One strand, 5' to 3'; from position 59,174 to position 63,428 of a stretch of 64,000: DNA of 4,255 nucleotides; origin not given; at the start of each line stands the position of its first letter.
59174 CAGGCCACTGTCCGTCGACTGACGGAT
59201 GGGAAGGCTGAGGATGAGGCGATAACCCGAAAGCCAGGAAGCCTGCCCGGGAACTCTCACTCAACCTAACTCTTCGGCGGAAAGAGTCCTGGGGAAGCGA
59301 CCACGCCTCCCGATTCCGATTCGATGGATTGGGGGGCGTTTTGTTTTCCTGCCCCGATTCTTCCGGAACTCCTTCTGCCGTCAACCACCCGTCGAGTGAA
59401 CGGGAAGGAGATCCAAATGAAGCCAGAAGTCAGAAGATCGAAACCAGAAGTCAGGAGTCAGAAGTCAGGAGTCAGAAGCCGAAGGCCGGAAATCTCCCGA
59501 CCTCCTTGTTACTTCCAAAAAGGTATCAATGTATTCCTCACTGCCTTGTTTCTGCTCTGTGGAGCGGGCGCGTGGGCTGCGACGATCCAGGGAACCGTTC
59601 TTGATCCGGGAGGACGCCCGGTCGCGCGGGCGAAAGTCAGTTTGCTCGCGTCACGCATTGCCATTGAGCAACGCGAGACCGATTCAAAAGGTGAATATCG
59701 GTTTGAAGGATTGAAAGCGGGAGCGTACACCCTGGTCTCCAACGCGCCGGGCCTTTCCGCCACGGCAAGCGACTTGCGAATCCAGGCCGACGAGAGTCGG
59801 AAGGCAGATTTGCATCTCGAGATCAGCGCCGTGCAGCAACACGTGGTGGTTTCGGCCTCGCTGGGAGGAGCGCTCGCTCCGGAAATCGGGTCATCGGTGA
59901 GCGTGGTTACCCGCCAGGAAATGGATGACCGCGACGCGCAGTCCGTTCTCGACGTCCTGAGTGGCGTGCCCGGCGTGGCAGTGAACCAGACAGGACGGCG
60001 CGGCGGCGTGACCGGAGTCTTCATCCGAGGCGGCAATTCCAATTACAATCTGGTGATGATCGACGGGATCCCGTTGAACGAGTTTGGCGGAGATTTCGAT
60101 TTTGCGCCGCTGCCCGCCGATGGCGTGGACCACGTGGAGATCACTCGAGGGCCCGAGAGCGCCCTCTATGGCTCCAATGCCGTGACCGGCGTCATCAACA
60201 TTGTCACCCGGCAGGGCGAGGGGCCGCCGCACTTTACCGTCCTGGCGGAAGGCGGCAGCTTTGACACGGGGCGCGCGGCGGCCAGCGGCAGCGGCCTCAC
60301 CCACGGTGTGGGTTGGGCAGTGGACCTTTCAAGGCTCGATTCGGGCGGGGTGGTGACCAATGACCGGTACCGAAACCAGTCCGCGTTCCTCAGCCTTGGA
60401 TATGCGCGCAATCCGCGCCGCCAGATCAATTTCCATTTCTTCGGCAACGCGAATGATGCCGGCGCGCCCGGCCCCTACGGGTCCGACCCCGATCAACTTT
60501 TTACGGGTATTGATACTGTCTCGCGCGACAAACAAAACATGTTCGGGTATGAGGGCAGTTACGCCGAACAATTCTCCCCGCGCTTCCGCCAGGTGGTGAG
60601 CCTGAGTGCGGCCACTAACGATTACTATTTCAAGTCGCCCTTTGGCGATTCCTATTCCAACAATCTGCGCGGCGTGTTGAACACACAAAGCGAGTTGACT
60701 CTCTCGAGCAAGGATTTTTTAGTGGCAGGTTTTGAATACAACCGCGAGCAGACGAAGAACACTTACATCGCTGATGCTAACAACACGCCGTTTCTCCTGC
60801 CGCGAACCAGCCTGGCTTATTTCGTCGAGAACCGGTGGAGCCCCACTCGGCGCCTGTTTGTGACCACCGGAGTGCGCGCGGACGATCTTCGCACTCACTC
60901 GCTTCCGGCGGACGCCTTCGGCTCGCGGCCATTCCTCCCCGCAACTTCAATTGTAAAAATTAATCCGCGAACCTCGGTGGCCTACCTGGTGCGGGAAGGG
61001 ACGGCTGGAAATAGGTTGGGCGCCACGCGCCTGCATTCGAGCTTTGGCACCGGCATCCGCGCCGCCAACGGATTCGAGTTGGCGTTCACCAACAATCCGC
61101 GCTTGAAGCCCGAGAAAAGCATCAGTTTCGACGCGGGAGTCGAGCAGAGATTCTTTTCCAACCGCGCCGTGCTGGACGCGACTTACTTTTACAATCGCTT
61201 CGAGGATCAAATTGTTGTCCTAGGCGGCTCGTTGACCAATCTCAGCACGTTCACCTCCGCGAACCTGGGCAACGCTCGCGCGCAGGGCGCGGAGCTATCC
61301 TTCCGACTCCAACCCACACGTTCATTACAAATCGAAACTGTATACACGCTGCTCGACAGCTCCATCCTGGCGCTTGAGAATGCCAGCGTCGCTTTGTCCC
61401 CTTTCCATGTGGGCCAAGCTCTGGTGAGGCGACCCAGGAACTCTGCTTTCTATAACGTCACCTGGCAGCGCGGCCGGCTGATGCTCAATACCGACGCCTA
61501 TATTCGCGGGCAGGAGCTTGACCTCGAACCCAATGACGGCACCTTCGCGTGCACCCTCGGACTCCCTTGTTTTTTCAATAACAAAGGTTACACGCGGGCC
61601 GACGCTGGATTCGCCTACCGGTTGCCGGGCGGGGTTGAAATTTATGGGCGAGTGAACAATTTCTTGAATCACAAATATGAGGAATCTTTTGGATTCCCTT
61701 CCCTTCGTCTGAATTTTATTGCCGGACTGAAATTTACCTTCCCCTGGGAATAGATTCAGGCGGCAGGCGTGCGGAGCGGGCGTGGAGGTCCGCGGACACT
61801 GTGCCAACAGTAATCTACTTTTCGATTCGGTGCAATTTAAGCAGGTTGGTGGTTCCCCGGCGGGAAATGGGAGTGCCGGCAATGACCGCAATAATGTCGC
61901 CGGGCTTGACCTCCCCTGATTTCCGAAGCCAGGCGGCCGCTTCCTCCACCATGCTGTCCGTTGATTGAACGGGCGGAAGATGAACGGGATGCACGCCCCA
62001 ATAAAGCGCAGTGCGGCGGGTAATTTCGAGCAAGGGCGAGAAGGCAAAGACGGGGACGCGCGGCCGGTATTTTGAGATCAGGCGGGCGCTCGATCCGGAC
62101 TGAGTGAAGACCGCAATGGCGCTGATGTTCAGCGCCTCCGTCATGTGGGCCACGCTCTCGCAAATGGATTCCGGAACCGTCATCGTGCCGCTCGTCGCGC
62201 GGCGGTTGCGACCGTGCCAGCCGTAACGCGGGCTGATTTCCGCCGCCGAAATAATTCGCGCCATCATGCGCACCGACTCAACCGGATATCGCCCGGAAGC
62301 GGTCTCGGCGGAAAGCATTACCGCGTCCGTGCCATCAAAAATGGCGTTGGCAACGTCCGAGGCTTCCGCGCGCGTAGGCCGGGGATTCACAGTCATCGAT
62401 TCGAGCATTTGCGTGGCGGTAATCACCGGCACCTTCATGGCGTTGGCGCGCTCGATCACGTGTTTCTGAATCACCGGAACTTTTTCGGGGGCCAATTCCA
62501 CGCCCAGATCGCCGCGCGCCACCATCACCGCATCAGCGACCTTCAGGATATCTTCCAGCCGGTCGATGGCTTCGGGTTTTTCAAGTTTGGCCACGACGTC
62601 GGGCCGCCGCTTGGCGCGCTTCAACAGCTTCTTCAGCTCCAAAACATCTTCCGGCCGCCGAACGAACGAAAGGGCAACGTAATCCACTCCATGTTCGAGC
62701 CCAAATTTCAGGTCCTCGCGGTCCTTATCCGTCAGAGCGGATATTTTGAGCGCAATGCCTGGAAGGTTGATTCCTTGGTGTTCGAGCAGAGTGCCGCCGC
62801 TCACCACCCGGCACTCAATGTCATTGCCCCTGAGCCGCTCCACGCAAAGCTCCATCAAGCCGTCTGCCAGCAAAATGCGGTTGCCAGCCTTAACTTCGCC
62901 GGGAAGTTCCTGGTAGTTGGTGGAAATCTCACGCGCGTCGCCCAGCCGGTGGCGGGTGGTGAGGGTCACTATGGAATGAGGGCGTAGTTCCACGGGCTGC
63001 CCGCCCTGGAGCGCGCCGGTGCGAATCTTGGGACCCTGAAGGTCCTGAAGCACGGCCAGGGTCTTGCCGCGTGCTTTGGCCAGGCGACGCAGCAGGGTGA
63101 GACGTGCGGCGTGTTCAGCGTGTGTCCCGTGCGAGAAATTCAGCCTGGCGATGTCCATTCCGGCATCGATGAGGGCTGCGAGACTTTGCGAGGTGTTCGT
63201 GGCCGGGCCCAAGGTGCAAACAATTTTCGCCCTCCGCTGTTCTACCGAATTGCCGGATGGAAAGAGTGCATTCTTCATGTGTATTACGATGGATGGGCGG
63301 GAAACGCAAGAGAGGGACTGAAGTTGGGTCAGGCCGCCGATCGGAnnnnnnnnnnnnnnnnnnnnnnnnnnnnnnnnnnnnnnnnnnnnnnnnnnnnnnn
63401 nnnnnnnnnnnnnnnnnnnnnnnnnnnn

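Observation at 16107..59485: A small shared vocabulary of intergenic words recurs at distant loci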

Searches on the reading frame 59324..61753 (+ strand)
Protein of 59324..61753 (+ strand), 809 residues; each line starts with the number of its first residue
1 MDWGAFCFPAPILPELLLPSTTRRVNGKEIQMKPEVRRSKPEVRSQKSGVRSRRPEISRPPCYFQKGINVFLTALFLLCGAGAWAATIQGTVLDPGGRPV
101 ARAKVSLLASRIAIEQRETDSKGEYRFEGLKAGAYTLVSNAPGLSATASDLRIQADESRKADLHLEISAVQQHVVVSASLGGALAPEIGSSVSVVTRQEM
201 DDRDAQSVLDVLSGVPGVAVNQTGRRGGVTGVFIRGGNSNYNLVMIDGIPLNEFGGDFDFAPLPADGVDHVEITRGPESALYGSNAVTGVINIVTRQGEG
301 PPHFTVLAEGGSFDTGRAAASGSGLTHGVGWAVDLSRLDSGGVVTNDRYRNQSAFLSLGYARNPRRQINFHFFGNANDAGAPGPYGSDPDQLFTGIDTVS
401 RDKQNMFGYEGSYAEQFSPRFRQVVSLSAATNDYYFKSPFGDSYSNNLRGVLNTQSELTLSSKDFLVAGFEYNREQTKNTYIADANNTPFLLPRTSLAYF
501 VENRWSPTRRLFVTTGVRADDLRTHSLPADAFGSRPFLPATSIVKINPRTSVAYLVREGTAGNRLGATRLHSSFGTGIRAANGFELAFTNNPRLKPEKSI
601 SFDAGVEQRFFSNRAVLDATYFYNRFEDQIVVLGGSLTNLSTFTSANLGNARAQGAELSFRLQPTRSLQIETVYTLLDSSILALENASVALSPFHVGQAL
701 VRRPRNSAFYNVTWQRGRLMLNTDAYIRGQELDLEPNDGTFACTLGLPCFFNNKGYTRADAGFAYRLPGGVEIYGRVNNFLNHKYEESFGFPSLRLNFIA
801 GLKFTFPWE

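Call 26: search_protein_families(library=pfam, proteins=[window:59324-61753:+])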
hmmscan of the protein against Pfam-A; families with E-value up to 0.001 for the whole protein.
window:59324-61753:+ (809 aa): 7 families
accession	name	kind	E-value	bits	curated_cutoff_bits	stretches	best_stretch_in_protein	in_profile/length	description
PF00593.30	TonB_dep_Rec_b-barrel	-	1.7e-37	130.8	27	1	346-779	10-435/436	TonB dependent receptor-like, beta-barrel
PF07715.20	Plug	-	2.9e-27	95.7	23.9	1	188-290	5-107/107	TonB-dependent Receptor Plug Domain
PF13620.12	CarboxypepD_reg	-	3.1e-15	56.7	32.3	1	87-165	1-81/82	Carboxypeptidase regulatory-like domain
PF14905.12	OMP_b-brl_3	-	1.1e-08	35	27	1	589-672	208-288/408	Outer membrane protein beta-barrel family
PF13715.12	CarbopepD_reg_2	-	7.9e-07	29.5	32.2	1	88-175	1-86/88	CarboxypepD_reg-like domain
PF17210.9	SdrD_B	-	7e-06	26.6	29.7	1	92-162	16-86/112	SdrD B-like domain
PF00775.27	Dioxygenase_C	-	0.00063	19.7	27.3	0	119-172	80-130/182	Dioxygenase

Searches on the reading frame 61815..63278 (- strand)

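Call 59: search_protein_families(library=pfam, proteins=[window:61815-63278:-])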
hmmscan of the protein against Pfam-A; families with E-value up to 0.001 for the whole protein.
window:61815-63278:- (487 aa): 2 families
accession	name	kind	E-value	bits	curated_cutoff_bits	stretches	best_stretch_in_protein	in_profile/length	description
PF00224.27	PK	-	4.9e-117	391.1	30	1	15-336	2-328/328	Pyruvate kinase, barrel domain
PF02887.21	PK_C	-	1.6e-35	122.1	28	1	370-483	1-114/114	Pyruvate kinase, alpha/beta domain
